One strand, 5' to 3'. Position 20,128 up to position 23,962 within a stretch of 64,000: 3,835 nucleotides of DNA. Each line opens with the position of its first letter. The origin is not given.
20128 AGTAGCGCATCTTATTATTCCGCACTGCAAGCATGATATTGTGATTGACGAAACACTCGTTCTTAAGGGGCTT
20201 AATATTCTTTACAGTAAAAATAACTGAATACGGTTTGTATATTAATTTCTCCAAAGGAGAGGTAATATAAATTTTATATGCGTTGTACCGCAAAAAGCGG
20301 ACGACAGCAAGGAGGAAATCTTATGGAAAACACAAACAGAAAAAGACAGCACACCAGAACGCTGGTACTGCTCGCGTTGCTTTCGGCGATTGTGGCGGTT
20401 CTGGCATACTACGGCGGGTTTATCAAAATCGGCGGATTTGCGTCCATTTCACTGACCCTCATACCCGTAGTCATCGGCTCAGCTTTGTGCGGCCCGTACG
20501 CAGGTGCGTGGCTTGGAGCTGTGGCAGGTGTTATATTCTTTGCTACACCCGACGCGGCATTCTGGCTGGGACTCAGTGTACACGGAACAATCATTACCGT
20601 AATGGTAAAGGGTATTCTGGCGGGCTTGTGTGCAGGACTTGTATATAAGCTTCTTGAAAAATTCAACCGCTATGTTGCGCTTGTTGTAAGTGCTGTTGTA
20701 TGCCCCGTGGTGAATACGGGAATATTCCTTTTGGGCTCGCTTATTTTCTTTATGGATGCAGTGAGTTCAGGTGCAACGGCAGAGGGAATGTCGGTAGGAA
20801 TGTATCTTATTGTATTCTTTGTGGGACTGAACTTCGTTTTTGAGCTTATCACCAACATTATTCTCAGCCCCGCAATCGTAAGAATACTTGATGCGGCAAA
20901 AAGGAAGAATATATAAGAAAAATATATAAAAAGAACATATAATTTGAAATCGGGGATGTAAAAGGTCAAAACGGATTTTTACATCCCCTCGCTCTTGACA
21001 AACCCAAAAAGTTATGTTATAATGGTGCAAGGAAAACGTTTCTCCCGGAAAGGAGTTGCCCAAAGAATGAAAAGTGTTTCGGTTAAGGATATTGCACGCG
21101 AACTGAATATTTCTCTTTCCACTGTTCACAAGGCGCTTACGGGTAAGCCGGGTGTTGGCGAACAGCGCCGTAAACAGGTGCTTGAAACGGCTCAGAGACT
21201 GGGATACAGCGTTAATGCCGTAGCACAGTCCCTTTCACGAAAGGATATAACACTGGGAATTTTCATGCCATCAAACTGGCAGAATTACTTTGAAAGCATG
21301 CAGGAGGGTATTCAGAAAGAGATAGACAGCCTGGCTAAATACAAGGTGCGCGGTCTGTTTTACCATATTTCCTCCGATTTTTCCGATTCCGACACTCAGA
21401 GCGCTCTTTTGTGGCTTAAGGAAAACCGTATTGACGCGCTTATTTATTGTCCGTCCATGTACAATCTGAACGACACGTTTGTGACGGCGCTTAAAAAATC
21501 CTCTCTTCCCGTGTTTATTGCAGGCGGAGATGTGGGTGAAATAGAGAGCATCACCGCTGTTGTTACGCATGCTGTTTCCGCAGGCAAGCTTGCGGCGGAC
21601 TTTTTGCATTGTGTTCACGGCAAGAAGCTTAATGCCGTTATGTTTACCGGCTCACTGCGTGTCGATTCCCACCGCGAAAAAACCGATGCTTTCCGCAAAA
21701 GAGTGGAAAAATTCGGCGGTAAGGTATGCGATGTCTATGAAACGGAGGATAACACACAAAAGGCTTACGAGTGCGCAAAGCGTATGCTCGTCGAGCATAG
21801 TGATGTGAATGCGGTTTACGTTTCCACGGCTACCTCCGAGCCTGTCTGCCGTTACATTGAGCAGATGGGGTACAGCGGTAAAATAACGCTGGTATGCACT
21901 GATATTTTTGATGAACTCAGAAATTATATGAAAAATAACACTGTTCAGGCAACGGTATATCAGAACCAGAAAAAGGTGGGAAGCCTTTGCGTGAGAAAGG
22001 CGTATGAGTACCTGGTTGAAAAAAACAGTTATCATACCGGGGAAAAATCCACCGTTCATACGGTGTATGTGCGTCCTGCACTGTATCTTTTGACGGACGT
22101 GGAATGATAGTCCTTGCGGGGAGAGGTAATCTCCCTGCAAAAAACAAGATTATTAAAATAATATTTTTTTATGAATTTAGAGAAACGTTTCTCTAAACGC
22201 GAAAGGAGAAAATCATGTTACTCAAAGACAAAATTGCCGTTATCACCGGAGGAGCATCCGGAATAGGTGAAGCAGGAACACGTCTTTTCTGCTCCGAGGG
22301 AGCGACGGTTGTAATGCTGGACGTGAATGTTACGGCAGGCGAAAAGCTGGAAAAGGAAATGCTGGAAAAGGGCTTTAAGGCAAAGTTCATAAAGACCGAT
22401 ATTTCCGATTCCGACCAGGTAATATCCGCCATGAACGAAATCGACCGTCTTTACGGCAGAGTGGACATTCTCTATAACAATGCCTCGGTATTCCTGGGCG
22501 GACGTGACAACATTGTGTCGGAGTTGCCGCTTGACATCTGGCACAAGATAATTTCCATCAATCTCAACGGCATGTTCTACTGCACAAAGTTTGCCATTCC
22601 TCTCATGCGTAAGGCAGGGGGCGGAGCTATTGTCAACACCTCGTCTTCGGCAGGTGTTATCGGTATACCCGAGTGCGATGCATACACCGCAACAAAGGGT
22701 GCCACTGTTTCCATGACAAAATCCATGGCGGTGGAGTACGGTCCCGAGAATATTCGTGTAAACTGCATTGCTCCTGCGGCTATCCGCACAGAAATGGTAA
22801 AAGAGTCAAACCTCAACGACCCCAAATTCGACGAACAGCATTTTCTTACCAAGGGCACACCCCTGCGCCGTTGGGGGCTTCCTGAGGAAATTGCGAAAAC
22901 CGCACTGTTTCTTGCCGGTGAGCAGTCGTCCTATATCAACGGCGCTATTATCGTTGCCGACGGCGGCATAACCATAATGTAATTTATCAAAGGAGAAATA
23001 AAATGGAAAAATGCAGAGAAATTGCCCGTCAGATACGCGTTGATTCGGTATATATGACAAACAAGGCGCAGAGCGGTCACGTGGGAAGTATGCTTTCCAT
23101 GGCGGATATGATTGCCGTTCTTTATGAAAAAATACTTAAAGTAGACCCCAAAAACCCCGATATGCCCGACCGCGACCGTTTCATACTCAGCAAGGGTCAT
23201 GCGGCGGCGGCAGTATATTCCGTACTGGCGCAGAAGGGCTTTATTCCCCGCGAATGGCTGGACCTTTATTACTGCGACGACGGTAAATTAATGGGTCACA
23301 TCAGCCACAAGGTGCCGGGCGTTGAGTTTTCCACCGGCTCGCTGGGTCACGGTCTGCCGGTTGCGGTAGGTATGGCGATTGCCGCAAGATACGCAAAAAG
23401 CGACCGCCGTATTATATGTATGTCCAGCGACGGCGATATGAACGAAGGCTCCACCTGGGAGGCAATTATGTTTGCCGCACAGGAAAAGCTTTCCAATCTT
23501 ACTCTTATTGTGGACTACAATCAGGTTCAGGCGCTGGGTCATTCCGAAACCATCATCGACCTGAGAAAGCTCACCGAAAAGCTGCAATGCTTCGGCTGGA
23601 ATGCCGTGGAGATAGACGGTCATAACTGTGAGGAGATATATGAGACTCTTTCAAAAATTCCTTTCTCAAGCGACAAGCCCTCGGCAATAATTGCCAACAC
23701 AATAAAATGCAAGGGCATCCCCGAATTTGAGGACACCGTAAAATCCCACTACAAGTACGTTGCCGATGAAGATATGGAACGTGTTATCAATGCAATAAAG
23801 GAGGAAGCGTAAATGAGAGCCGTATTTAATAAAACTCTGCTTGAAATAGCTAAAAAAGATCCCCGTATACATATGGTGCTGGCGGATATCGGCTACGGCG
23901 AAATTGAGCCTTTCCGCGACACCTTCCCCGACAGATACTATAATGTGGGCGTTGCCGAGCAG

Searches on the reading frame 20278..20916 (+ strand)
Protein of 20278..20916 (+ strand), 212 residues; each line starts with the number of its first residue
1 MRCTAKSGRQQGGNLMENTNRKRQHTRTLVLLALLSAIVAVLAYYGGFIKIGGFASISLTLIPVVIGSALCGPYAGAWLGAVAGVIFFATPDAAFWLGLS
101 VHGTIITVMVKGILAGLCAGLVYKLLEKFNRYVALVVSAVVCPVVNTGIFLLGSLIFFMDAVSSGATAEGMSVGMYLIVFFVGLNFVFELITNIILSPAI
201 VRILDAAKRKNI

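Call 33: search_protein_families(library=pfam, proteins=[window:20278-20916:+], max_evalue=0.00001)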
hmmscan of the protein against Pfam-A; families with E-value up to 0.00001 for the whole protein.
window:20278-20916:+ (212 aa): 1 family
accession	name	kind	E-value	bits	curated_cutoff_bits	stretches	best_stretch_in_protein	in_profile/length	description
PF12822.12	ECF_trnsprt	-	8.8e-17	62.1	30.7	1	27-201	1-169/169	ECF transporter, substrate-specific component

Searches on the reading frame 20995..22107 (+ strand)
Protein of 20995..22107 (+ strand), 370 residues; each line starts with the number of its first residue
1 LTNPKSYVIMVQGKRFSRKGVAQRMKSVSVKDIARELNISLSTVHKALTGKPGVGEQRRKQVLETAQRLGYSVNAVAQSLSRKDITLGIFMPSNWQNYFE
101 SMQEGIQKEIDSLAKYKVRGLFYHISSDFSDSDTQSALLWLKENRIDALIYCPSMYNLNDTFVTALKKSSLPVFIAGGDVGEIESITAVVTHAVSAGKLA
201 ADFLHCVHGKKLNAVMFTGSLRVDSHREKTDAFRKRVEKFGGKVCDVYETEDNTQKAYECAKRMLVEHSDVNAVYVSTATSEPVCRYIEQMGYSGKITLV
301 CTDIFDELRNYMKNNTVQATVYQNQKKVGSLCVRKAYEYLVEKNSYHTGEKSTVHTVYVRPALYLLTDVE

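Call 33: search_protein_families(library=pfam, proteins=[window:20995-22107:+], max_evalue=0.00001)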
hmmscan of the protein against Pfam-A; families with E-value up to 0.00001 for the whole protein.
window:20995-22107:+ (370 aa): 4 families
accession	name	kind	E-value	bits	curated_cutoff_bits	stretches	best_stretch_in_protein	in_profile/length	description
PF13407.12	Peripla_BP_4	-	1e-25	91.2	35.1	1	89-342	3-256/258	Periplasmic binding protein domain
PF00532.27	Peripla_BP_1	-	1.5e-07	31.7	22.2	1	86-281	3-193/281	Periplasmic binding proteins and sugar binding domain of LacI family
PF00356.27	LacI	-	1.6e-07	31.5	27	0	30-74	2-46/46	Bacterial regulatory proteins, lacI family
PF08281.18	Sigma70_r4_2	-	7e-06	26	25.7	0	25-48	24-47/54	Sigma-70, region 4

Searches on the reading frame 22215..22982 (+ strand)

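Call 33: search_protein_families(library=pfam, proteins=[window:22215-22982:+], max_evalue=0.00001)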
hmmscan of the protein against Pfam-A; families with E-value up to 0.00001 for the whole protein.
window:22215-22982:+ (255 aa): 3 families
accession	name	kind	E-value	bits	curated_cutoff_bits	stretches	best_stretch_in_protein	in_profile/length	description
PF13561.12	adh_short_C2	-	7.1e-62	209.5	27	1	14-253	3-236/236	Enoyl-(Acyl carrier protein) reductase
PF00106.31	adh_short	-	3.4e-56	190.2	26.6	1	6-200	1-192/195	short chain dehydrogenase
PF08659.16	KR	-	1.7e-10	41.6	22.6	1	9-162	4-154/180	KR domain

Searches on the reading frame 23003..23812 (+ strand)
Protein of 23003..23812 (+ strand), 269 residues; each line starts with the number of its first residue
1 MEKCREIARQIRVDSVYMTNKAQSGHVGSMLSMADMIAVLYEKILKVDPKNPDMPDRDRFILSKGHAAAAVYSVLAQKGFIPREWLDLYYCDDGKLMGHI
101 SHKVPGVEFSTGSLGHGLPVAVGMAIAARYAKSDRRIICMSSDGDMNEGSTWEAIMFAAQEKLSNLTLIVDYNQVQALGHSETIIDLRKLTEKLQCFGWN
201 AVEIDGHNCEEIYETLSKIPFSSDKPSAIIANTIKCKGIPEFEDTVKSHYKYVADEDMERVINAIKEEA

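Call 33: search_protein_families(library=pfam, proteins=[window:23003-23812:+], max_evalue=0.00001)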
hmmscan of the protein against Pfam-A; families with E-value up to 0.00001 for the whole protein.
window:23003-23812:+ (269 aa): 3 families
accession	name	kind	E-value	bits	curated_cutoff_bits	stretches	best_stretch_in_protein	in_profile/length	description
PF00456.26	Transketolase_N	-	2.9e-47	161.7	22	1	6-260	4-270/334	Transketolase, thiamine diphosphate binding domain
PF13292.11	DXP_synthase_N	-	1.3e-08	34.9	21.2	1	4-175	18-173/274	1-deoxy-D-xylulose-5-phosphate synthase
PF02775.26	TPP_enzyme_C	-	1.6e-06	28.4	21.9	1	111-177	27-86/151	Thiamine pyrophosphate enzyme, C-terminal TPP binding domain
